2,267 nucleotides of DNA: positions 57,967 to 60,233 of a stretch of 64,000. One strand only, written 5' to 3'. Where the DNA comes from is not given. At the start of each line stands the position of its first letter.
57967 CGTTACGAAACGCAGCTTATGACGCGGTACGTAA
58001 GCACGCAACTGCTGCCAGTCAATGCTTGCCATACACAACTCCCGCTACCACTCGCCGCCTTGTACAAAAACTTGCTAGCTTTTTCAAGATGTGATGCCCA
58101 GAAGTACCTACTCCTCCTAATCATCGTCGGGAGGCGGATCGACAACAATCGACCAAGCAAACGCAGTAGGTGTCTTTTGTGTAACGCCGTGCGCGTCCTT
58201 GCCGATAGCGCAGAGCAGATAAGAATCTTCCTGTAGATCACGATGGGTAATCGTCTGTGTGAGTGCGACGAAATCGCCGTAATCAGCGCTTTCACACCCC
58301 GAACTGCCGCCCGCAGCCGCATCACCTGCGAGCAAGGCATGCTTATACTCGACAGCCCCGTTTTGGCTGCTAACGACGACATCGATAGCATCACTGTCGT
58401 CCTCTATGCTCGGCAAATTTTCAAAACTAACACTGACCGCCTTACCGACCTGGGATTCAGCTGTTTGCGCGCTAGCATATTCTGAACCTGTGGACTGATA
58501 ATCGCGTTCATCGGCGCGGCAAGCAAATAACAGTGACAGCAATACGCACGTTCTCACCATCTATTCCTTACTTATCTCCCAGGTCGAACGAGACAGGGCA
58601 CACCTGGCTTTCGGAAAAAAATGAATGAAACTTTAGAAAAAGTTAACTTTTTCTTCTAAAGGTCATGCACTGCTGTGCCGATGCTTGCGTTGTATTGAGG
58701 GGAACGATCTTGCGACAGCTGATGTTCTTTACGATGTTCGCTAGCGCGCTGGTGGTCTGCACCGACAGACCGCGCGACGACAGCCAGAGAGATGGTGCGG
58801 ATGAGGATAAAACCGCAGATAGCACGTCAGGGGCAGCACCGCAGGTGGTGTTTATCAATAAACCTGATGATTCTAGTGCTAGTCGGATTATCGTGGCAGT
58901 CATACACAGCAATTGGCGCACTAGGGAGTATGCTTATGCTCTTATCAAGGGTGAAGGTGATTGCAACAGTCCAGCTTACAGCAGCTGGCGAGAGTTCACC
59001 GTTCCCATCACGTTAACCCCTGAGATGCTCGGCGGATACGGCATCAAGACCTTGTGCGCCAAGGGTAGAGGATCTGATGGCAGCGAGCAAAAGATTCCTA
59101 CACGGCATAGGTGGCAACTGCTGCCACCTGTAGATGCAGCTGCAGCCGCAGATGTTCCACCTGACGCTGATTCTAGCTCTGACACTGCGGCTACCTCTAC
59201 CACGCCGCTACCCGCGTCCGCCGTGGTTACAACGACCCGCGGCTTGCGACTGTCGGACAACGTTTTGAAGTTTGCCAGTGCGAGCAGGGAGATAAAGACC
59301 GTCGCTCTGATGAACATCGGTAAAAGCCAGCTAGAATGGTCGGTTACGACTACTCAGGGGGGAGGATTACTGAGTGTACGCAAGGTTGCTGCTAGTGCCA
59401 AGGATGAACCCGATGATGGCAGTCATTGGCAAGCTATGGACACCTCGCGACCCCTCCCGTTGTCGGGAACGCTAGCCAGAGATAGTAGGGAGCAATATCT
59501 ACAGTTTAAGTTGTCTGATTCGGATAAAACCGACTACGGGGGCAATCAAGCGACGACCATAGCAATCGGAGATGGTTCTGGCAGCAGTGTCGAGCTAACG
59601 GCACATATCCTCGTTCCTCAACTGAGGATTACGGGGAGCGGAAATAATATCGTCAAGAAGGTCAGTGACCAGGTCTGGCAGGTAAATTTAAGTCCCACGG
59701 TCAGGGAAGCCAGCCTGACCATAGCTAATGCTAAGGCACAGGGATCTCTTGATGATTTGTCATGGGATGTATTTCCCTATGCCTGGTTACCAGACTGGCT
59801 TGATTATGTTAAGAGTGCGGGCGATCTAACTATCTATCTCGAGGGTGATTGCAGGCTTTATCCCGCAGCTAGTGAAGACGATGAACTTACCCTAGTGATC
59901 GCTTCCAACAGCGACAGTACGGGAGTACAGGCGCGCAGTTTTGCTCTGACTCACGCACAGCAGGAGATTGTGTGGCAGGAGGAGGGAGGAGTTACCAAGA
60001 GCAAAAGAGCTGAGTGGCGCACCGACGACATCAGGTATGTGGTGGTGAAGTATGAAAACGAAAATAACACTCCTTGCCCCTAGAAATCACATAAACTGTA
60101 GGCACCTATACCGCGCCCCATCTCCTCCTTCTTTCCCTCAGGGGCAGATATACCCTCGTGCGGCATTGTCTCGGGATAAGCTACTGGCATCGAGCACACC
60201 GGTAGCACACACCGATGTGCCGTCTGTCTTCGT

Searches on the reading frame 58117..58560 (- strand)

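Call 3: search_protein_families(library=pfam, proteins=[window:58117-58560:-], max_evalue=10)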
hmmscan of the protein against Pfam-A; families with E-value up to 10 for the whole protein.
window:58117-58560:- (147 aa): 0 families

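Call 4: search_protein_families(library=ncbifam, proteins=[window:58117-58560:-], max_evalue=10)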
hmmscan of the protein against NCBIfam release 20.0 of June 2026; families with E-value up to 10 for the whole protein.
window:58117-58560:- (147 aa): 1 family
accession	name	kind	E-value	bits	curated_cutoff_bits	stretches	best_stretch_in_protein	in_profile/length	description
TIGR02780.1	TrbJ_Ti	equivalog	0.05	13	100.55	1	18-83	130-196/253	P-type conjugative transfer protein TrbJ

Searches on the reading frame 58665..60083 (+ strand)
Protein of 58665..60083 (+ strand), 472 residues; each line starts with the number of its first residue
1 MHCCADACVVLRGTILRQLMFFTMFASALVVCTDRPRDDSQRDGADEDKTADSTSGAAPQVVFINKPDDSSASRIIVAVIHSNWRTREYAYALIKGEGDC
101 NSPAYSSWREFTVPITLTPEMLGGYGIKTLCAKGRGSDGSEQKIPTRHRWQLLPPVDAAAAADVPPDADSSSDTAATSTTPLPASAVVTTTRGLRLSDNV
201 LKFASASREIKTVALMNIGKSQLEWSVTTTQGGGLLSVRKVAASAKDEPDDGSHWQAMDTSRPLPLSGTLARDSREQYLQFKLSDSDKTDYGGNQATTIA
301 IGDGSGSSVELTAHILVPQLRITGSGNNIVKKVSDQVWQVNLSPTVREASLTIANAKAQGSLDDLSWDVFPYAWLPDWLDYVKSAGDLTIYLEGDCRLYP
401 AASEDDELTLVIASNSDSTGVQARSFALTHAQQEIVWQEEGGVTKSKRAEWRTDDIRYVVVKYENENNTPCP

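Call 3: search_protein_families(library=pfam, proteins=[window:58665-60083:+], max_evalue=10)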
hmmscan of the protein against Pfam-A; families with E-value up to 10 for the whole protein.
window:58665-60083:+ (472 aa): 0 families

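Call 4: search_protein_families(library=ncbifam, proteins=[window:58665-60083:+], max_evalue=10)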
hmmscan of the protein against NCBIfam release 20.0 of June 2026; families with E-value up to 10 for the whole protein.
window:58665-60083:+ (472 aa): 0 families

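Call 30: find_homologous_proteins(query=window:58665-60083:+, max_evalue=0.001)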
Query window:58665-60083:+ (472 aa): 11 proteins with E <= 0.001 among 8000 candidates.
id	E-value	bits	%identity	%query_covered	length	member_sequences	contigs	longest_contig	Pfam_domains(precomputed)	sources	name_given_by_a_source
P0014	0.0e+0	1066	100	100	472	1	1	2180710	-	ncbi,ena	-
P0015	3.9e-101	357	43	94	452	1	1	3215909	-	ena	-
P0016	5.6e-95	337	40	96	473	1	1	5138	-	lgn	-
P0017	7.8e-95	337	44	89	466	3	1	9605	-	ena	-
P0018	1.9e-93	332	45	60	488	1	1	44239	-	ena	-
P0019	5.6e-92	327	40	96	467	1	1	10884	-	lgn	-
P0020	7.2e-91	323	43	89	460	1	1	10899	-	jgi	-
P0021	8.4e-83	297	39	96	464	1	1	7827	-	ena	-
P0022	5.9e-70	255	50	58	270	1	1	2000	-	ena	-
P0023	6.6e-68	248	31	94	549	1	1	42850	-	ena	-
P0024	3.2e-63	232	40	57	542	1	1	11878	-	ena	-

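Call 41: find_encoding_contigs(protein=P0015, flank=6000, max_places=2)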
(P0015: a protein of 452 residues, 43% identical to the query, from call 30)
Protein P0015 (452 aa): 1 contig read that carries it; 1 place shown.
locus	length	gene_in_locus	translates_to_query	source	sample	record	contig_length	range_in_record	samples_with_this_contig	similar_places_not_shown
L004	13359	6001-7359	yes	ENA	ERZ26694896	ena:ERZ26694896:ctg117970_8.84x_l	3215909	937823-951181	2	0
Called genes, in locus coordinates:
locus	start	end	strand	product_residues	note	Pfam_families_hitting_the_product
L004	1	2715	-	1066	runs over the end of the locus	PF02310:B12-binding, PF03308:MeaB, PF02492:cobW, PF01642:MM_CoA_mutase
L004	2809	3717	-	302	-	-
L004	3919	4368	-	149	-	-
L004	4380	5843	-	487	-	-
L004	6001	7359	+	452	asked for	-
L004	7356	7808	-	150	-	PF04138:GtrA_DPMS_TM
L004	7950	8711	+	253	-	-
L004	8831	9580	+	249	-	-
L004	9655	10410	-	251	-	-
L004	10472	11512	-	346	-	PF00248:Aldo_ket_red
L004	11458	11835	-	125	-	-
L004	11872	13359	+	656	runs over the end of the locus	-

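Call 42: find_encoding_contigs(protein=P0023, flank=6000, max_places=2)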
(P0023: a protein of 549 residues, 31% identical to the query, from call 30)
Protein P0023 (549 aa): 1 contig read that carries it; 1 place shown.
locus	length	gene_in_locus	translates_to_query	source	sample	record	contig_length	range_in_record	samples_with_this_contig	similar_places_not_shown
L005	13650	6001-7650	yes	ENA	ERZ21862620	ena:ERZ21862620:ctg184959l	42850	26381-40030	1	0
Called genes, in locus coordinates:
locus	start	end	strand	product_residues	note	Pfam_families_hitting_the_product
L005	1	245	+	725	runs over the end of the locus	-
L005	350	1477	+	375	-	-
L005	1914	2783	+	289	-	-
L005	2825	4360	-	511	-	-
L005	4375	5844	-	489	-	-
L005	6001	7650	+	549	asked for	-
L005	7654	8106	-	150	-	PF04138:GtrA_DPMS_TM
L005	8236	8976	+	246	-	-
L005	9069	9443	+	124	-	PF00164:Ribosom_S12_S23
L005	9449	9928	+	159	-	PF00177:Ribosomal_S7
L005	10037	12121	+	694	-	PF00009:GTP_EFTU, PF22042:EF-G_D2, PF03144:GTP_EFTU_D2, PF14492:EFG_III, PF03764:EFG_IV, PF00679:EFG_C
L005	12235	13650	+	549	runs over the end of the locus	PF12706:Lactamase_B_2, PF00753:Lactamase_B, PF22505:RNase_J_b_CASP, PF07521:RMMBL (weak)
